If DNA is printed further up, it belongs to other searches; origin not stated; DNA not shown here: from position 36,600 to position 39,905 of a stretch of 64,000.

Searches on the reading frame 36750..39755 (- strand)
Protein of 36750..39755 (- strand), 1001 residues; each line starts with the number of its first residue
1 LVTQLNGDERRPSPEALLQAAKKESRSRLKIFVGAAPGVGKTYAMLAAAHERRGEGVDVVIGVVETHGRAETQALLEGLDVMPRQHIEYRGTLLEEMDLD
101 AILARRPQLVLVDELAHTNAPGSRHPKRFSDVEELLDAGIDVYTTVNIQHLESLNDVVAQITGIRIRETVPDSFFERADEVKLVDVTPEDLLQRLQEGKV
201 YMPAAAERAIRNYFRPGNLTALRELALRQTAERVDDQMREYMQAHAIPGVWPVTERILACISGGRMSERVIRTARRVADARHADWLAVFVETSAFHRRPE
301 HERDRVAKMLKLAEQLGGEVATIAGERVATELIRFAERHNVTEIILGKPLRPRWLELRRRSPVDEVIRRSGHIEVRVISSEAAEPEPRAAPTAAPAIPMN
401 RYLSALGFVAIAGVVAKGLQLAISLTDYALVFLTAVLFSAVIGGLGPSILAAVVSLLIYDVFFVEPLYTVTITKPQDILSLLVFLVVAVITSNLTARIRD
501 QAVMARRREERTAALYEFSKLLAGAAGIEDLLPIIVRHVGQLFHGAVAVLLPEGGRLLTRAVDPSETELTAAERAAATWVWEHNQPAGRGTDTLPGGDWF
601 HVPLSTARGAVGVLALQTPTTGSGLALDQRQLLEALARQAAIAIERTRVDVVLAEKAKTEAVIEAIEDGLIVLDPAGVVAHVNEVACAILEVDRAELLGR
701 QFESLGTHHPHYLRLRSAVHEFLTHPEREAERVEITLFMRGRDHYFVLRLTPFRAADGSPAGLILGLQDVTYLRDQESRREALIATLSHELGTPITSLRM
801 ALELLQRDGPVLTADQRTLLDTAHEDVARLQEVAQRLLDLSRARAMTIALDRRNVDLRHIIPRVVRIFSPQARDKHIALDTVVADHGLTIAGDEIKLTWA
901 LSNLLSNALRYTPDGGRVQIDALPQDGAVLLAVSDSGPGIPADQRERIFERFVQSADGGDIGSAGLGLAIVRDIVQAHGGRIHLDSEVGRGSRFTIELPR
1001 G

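Call 37: search_protein_families(library=pfam, proteins=[window:36750-39755:-], max_evalue=0.001)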
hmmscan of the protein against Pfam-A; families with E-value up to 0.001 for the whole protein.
window:36750-39755:- (1001 aa): 11 families
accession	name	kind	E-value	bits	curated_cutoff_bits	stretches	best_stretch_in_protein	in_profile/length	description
PF02702.23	KdpD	-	6e-103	343.2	26.1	1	26-234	2-210/210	Osmosensitive K+ channel His kinase sensor domain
PF02518.31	HATPase_c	-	4.9e-29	101.4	26.4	1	892-1000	1-109/111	Histidine kinase-, DNA gyrase B-, and HSP90-like ATPase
PF13493.11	DUF4118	-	6.8e-28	97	28.4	1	402-508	1-107/107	Domain of unknown function (DUF4118)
PF00512.31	HisKA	-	2.1e-15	57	26.9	1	780-844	2-64/66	His Kinase A (phospho-acceptor) domain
PF13492.12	GAF_3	-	1.7e-14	54.8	27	1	528-646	2-129/129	GAF domain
PF08448.16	PAS_4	-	1.8e-12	47.9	23.1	1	664-773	2-108/110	PAS fold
PF00989.32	PAS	-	1.6e-11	44.7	22.6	1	659-770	3-113/113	PAS fold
PF13426.13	PAS_9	-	1.6e-06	28.8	27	1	668-771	2-102/103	PAS domain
PF13185.12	GAF_2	-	6e-05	23.7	28.6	1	528-645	4-136/136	GAF domain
PF13188.13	PAS_8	-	7e-05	23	21.8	1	658-710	2-52/65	PAS domain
PF13581.12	HATPase_c_2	-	0.00013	22.4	27.4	1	896-977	31-111/127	Histidine kinase-like ATPase domain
